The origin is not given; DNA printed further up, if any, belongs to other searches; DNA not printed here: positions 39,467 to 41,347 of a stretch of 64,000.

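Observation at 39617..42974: Complete, translationally coupled bshC-bshB-bshA (bacillithiol) operon in an archaeal genome context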

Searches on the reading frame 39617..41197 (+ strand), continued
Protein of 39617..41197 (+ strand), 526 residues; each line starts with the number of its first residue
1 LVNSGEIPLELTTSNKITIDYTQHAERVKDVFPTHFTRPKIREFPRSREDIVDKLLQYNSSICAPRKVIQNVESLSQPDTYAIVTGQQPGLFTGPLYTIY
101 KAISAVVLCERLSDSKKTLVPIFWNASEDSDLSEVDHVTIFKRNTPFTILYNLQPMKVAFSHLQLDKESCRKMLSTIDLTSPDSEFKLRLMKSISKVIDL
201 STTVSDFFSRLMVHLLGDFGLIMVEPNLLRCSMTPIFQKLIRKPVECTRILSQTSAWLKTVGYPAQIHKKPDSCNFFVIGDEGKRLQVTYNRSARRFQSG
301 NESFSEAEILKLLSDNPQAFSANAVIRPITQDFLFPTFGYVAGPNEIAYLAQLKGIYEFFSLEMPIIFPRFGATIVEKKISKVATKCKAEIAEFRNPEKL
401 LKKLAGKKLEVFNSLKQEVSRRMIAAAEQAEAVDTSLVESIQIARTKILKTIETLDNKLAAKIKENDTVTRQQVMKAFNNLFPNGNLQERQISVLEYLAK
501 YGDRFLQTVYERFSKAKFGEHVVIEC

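Call 42: find_related_loci(query=A1, collection=genome_contigs, flank=6000)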
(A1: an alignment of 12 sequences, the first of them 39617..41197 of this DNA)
Query A1 (526 aa) in genome_contigs; peptide patterns used: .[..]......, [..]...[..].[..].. (x = any residue, [..] = any of these).
600 stretches matched a pattern (row limit reached: there are more); 579 encode a relative of the query (tblastn E <= 1e-3); the best 80 are kept; 80 distinct loci.
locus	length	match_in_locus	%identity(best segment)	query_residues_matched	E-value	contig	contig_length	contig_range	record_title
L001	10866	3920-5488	62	2-526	0e+0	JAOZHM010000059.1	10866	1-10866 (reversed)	MAG: Candidatus Bathyarchaeota archaeon isolate QDN_1 k127_447620, whole genome shotgun sequence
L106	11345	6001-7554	58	7-526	0e+0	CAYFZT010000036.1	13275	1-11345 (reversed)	MAG TPA_asm: uncultured Candidatus Bathyarchaeia archaeon isolate ERP108616_co2_78 genome assembly, contig: NODE_8028_le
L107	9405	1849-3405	58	6-526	0e+0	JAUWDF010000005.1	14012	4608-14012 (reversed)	MAG: Candidatus Bathyarchaeota archaeon isolate CSMAG_2157 CSMAG_2157_k141_1593083_length_14012_cov_6.0000, whole genome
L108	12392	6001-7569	56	2-526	0e+0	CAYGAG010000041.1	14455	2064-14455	MAG TPA_asm: uncultured Candidatus Bathyarchaeia archaeon isolate ERP108616_co2_98 genome assembly, contig: NODE_7011_le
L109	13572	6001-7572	54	2-526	0e+0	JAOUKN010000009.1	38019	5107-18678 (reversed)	MAG: Candidatus Bathyarchaeota archaeon isolate 8_1_Jan_SF_Bin48 8_1_Jan_SF_Bin48_scaffold_160_c1, whole genome shotgun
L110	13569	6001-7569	54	2-526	0e+0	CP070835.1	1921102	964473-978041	MAG: Candidatus Bathyarchaeota archaeon isolate bin106 chromosome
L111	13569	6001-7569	52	2-526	0e+0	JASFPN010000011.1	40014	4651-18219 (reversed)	MAG: Candidatus Bathyarchaeota archaeon isolate D0819M58metaG_Bin_735 D0819M58metaG_FD_scaffold_34_c1, whole genome shot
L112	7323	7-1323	46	79-525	2e-131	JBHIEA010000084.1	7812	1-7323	MAG: bacterium isolate b3.sp2_bin.56 NODE_3433_length_7812_cov_10.256671, whole genome shotgun sequence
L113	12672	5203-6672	35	17-524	2e-95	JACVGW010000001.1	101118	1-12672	MAG: Theionarchaea archaeon isolate SZ_28-30 SZ_28-30_NODE_2_length_101118_cov_467.997436, whole genome shotgun sequence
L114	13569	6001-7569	54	2-526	0e+0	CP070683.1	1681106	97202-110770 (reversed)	MAG: Candidatus Bathyarchaeota archaeon isolate bin67 chromosome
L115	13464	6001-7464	33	43-526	2e-86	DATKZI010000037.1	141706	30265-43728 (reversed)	MAG TPA_asm: Candidatus Bathyarchaeia archaeon isolate SMAG_U14241 k141_1470958, whole genome shotgun sequence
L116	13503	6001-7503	32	23-526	7e-85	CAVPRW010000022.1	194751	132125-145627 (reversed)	MAG: uncultured Nitrospinota bacterium isolate MFD10007.bin.2.94 genome assembly, contig: contig_30219, whole genome sho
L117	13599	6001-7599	32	8-526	2e-82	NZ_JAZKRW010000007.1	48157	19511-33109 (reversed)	MAG: Salinibacter sp. isolate NA-0cm_bin.22 NODE_137_length_48157_cov_23.968130, whole genome shotgun sequence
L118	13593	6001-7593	32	10-523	4e-82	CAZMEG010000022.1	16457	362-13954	MAG TPA_asm: uncultured Cytophagia bacterium isolate SRP162660_co1_270 genome assembly, contig: NODE_1838_length_16457_c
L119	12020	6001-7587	31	10-526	6e-82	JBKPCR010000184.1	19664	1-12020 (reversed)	MAG: bacterium isolate GB_EKS_MAG_00046 GB_EKS_000000166141, whole genome shotgun sequence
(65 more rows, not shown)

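Call 47: search_protein_families(library=ncbifam, proteins=[L001:3201-3680:-, L115:6001-7464:+], max_evalue=0.01)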
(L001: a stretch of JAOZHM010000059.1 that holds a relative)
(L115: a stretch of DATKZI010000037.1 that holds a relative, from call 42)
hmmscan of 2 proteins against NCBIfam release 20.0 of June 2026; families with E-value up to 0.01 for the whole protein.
L001:3201-3680:- (159 aa): 1 family
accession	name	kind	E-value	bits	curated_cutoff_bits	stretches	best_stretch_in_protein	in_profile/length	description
NF047843.2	MST_Rv0443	equivalog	9.6e-08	32.3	170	1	18-75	12-69/161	mycothiol transferase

L115:6001-7464:+ (488 aa): 1 family
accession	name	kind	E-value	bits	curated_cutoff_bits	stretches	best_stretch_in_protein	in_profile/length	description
TIGR03998.1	thiol_BshC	equivalog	1.2e-114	384.1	265.8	1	4-479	42-523/529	bacillithiol biosynthesis cysteine-adding enzyme BshC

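Call 58: search_protein_families(library=ncbifam, proteins=[L017:3541-4740:+, L017:5028-5924:+, L017:6220-6966:+, L017:7048-7848:+, L017:11539-12474:+, L017:12639-13565:+, L017:13558-14781:+, L014:121-1443:+, L014:1444-4236:+, L014:6252-7586:-], max_evalue=0.00001)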
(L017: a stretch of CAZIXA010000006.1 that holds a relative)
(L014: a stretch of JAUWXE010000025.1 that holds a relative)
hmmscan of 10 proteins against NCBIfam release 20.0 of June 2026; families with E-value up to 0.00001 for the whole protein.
L017:3541-4740:+ (399 aa): 30 families (the best 25 are shown)
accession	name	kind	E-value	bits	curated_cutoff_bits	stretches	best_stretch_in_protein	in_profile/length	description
TIGR03402.1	FeS_nifS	equivalog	6.2e-180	597.9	530.75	1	14-393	1-379/379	cysteine desulfurase NifS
NF010611.0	PRK14012.1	equivalog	1.7e-143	478.5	548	1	13-395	6-390/406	IscS subfamily cysteine desulfurase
TIGR02006.1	IscS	equivalog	3.5e-141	470.9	643.2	1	13-395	4-386/402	IscS subfamily cysteine desulfurase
TIGR03235.1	DNA_S_dndA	equivalog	1.9e-124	415.5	480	1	15-364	1-353/353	cysteine desulfurase DndA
TIGR03403.1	nifS_epsilon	equivalog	7.9e-118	393.6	587.7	1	14-391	1-380/382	NifS family cysteine desulfurase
NF002806.0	PRK02948.1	subfamily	5e-101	338.4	304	1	14-386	2-374/381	IscS subfamily cysteine desulfurase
TIGR01979.1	sufS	subfamily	4.7e-56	190.4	475.1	1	12-383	18-398/403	SufS family cysteine desulfurase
TIGR01977.1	am_tr_V_EF2568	hypoth_equivalog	8.9e-56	189.5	377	1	14-383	1-376/376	cysteine desulfurase family protein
NF041166.1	f2_encap_cargo1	exception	3.2e-43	148.8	800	1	14-338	247-589/623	family 2A encapsulin nanocompartment cargo protein cysteine desulfurase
NF040779.1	Sec_lyase_SclA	exception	2.8e-41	141.7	525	1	14-384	1-377/378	selenocysteine lyase SclA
NF006791.0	PRK09295.1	equivalog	3e-36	125.4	661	1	14-226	25-240/406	cysteine desulfurase SufS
NF008126.0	PRK10874.1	equivalog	1.9e-35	122.8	607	1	9-381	16-393/401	cysteine desulfurase CsdA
TIGR03392.1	FeS_syn_CsdA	equivalog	6.9e-34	117.7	493.6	1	10-382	14-391/398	cysteine desulfurase CsdA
TIGR01976.1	am_tr_V_VC1184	hypoth_equivalog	8.3e-29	101.1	352.35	1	12-228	18-235/401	cysteine desulfurase-like protein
TIGR04343.1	egtE_PLP_lyase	equivalog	9.9e-19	67.4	400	1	58-237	57-230/370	ergothioneine biosynthesis PLP-dependent enzyme EgtE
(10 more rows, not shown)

L017:5028-5924:+ (298 aa): 2 families
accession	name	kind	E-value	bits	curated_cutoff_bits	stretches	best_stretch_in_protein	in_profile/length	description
NF033936.1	CuZnOut_SO0444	equivalog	8.1e-57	192.9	300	1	14-296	6-310/351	SO_0444 family Cu/Zn efflux transporter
NF040736.1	efflux_SaoE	equivalog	2.3e-34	119.2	325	1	21-296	23-295/352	efflux transporter SaoE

L017:6220-6966:+ (248 aa): 22 families
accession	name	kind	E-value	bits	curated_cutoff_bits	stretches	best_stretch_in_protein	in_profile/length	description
NF006204.0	PRK08328.1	equivalog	3.7e-97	324.4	339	1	1-230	1-231/231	hypothetical protein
NF006444.0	PRK08762.1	equivalog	3e-74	250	449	1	3-242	121-370/387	molybdopterin-synthase adenylyltransferase MoeB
NF004281.0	PRK05690.1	subfamily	8.4e-64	215.2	266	1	2-240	5-249/250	molybdopterin-synthase adenylyltransferase MoeB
NF047750.1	SAMPActivE1UbaA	equivalog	2.3e-60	204.2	450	1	2-241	5-250/270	SAMP-activating enzyme E1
TIGR02356.1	adenyl_thiF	equivalog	5.3e-58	195.7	275.25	1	9-204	1-203/203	thiazole biosynthesis adenylyltransferase ThiF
TIGR02355.1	moeB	equivalog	1.8e-50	171.6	376.55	1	6-239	1-240/240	molybdopterin-synthase adenylyltransferase MoeB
NF005902.0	PRK07878.1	equivalog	7e-49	166.7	647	1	2-241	15-265/392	adenylyltransferase/sulfurtransferase MoeZ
NF009123.0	PRK12475.1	subfamily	2.2e-48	165.2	510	1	9-241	4-245/338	MoeB/ThiF family adenylyltransferase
NF005646.0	PRK07411.1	equivalog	1.4e-47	162.7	633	1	2-240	11-256/390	molybdopterin-synthase adenylyltransferase MoeB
NF004111.0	PRK05600.1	equivalog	3.4e-46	158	437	1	1-237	13-259/371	ThiF family adenylyltransferase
NF006395.0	PRK08644.1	equivalog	5.6e-31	107.8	159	1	17-150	20-153/215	sulfur carrier protein ThiS adenylyltransferase ThiF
TIGR02354.1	thiF_fam2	equivalog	1.7e-27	96.6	152.2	1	18-138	12-130/200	thiamine biosynthesis protein ThiF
TIGR01408.1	Ube1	subfamily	3.2e-24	84.7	750.05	1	8-167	400-567/1008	ubiquitin-activating enzyme E1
NF006077.0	PRK08223.1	equivalog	2.5e-20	72.6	266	1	10-159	11-161/296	hypothetical protein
NF011696.0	PRK15116.1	equivalog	3.7e-18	66.1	304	1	7-158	10-159/268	tRNA cyclic N6-threonylcarbamoyladenosine(37) synthase TcdA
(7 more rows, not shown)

L017:7048-7848:+ (266 aa): 2 families
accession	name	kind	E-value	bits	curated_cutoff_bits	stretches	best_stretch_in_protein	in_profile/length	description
TIGR00129.1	fdhD_narQ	equivalog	1.1e-66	224.6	140.9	1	28-265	2-235/237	formate dehydrogenase accessory sulfurtransferase FdhD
NF001943.0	PRK00724.1-2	equivalog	1.6e-65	220.8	269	1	11-266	5-273/274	formate dehydrogenase accessory sulfurtransferase FdhD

L017:11539-12474:+ (311 aa): 4 families
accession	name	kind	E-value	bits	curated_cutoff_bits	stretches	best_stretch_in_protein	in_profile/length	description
NF006878.0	PRK09375.1-2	equivalog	7.8e-132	439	294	1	11-310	3-304/306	quinolinate synthase NadA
TIGR00550.1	nadA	equivalog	8.2e-110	366.8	262.9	1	12-310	4-308/309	quinolinate synthase NadA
NF006884.0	PRK09375.2-5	equivalog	1.3e-59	202.1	691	2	25-170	85-250/426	quinolinate synthase NadA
NF006882.0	PRK09375.2-3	equivalog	4.4e-23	81.6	561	1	26-201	73-266/447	quinolinate synthase NadA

L017:12639-13565:+ (308 aa): 37 families (the best 25 are shown)
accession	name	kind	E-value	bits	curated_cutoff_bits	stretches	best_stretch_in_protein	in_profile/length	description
TIGR01139.1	cysK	equivalog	3e-141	470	350.95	1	9-306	2-298/298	cysteine synthase A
TIGR01136.1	cysKM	subfamily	1.9e-135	451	344.15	1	9-306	2-299/299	cysteine synthase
NF007989.0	PRK10717.1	equivalog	8.8e-106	353.7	387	1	2-305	2-317/334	cysteine synthase A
TIGR01137.1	cysta_beta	equivalog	2.6e-97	326.4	510.25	1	4-303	1-308/457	cystathionine beta-synthase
NF008735.0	PRK11761.1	equivalog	5.5e-92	308.2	413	1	6-307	4-295/296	cysteine synthase CysM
TIGR01138.1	cysM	equivalog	7.8e-92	307.9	394.2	1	8-306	2-290/290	cysteine synthase B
TIGR03945.1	PLP_SbnA_fam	equivalog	9.9e-73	244.9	349.95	1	9-303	2-297/304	2,3-diaminopropionate biosynthesis protein SbnA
NF053679.1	CysteaSynCapA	equivalog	1.2e-67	228.1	600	1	3-302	5-316/329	cysteate synthase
NF052478.1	CystDsulMYC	equivalog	3.7e-22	79.1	600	1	29-303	37-323/354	L-cysteine desulfhydrase Cds1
NF006094.0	PRK08246.1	subfamily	7e-22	78.2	331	1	3-293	12-299/310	serine/threonine dehydratase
TIGR01127.1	ilvA_1Cterm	equivalog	4.8e-21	75.2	378.75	1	15-293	1-281/380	threonine ammonia-lyase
NF005292.0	PRK06815.1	equivalog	8.6e-21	74.3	371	1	10-293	17-303/320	threonine/serine dehydratase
NF004996.0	PRK06381.1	equivalog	4.4e-19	68.7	266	1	12-189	13-185/319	threonine synthase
NF006390.0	PRK08639.1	equivalog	8.2e-19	67.9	421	1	4-292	15-309/418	threonine ammonia-lyase IlvA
NF005454.0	PRK07048.1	equivalog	4.2e-18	65.6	452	1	3-208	14-211/324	threo-3-hydroxy-L-aspartate ammonia-lyase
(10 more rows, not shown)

L017:13558-14781:+ (407 aa): 1 family
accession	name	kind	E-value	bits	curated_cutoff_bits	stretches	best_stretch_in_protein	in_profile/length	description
TIGR03287.1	methan_mark_16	hypoth_equivalog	2.6e-33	115.1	363.95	1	25-323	1-277/391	methanogenesis marker 16 metalloprotein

L014:121-1443:+ (440 aa): 0 families

L014:1444-4236:+ (930 aa): 2 families
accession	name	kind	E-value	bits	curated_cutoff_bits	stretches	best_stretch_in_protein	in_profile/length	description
TIGR03788.1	marine_srt_targ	equivalog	3.2e-14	52.3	551.65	1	409-574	273-432/629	marine proteobacterial sortase target protein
TIGR00868.1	hCaCC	subfamily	1.2e-08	33.2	900.85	1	411-575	308-468/863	calcium-activated chloride channel protein 1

L014:6252-7586:- (444 aa): 3 families
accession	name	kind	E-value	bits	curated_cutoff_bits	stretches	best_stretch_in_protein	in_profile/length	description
NF004889.0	PRK06252.1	subfamily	1e-08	34.6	244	1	165-390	81-294/340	methylcobalamin:coenzyme M methyltransferase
TIGR01463.1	mtaA_cmuA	subfamily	1.3e-07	31.2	235.4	1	187-425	101-328/340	MtaA/CmuA family methyltransferase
NF040654.1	MtaA_Meth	equivalog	6.3e-06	25.3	400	1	166-333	79-240/337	methylcobamide:CoM methyltransferase MtaA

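Call 59: search_solved_structures(query=L001:3201-3680:-, max_evalue=1, show_alignments=2)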
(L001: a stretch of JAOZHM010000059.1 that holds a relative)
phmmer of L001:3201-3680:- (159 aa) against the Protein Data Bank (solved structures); distinct sequences matched with E-value up to 1: 9.
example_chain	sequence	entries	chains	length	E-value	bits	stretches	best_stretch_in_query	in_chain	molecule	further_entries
8f5v_A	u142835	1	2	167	0.001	22.1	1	20-74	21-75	Conserved protein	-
8fx9_A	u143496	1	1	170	0.0027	20.7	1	20-74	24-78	Mycothiol-S-transferase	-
5aps_A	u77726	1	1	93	0.039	16.9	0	116-151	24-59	GENERAL CONTROL PROTEIN GCN4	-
5apt_A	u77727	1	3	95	0.051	16.6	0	116-151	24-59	GENERAL CONTROL PROTEIN GCN4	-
3cex_A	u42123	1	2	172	0.064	16.2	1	12-77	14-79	Uncharacterized protein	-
5apq_A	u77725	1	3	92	0.066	16.2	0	116-150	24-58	GENERAL CONTROL PROTEIN GCN4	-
5apu_A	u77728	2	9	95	0.2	14.6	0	116-150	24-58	GENERAL CONTROL PROTEIN GCN4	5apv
5apx_A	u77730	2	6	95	0.46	13.4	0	116-146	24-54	GENERAL CONTROL PROTEIN GCN4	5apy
5apw_A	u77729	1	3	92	0.57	13.1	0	116-146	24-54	GENERAL CONTROL PROTEIN GCN4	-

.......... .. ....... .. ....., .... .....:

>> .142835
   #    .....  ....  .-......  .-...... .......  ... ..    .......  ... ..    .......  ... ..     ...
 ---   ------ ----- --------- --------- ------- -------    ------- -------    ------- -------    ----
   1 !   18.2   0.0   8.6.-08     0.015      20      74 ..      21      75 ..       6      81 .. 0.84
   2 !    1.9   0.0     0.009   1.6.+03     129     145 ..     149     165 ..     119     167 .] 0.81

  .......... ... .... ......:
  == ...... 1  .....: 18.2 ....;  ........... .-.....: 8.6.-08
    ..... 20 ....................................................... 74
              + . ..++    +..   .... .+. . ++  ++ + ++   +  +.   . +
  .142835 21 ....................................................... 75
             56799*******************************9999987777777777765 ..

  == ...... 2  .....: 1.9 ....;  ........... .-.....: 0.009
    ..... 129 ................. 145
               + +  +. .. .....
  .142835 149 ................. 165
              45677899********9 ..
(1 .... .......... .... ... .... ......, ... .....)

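Call 78: find_encoding_contigs(protein=P0002, flank=8000, max_places=3)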
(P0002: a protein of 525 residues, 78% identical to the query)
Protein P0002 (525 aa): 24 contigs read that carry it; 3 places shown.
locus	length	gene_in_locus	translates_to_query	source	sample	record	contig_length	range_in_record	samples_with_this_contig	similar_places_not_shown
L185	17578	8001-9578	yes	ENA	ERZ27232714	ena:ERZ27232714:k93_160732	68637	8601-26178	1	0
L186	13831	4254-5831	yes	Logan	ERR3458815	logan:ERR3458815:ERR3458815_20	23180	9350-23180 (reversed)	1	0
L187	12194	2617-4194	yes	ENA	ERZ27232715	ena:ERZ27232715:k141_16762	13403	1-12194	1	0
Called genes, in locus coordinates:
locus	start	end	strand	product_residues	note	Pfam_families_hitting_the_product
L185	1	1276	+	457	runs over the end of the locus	PF00589:Phage_integrase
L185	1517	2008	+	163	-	PF00924:MS_channel_2nd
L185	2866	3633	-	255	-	-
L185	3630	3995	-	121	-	-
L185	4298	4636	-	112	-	-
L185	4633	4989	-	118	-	-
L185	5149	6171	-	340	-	PF23343:REP_ORF2-G2P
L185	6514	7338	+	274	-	PF04909:Amidohydro_2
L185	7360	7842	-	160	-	PF07609:DUF1572 (weak), PF04978:MST (weak), PF12867:DinB_2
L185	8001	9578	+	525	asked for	PF10079:Rossmann-like_BshC, PF24850:CC_BshC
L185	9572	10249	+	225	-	PF02585:PIG-L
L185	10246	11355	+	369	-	PF13439:Glyco_transf_4, PF13477:Glyco_trans_4_2, PF13579:Glyco_trans_4_4 (weak), PF20706:GT4-conflict, PF00534:Glycos_transf_1, PF13692:Glyco_trans_1_4, PF13524:Glyco_trans_1_2 (weak)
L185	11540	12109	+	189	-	PF26602:HVO_2718_N (weak), PF01381:HTH_3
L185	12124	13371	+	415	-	PF13167:GTP-bdg_N, PF16360:GTP-bdg_M, PF03193:RsgA_GTPase (faint), PF01926:MMR_HSR1, PF02421:FeoB_N, PF00009:GTP_EFTU (weak), PF19275:HflX_C (weak)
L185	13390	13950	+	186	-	PF01994:Trm56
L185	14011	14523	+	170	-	PF02002:TFIIE_alpha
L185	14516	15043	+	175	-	PF08668:HDOD (faint), PF01966:HD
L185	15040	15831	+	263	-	PF24872:DUF2110_N, PF09883:DUF2110 (weak), PF24873:DUF2110_C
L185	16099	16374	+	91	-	PF00736:EF1_GNE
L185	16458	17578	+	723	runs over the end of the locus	PF02359:CDC48_N, PF02933:CDC48_2, PF13191:AAA_16 (weak), PF00004:AAA, PF05496:RuvB_N (weak), PF17862:AAA_lid_3, PF00004:AAA, PF17862:AAA_lid_3, +21 more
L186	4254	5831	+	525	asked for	PF10079:Rossmann-like_BshC, PF24850:CC_BshC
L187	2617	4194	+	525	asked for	PF10079:Rossmann-like_BshC, PF24850:CC_BshC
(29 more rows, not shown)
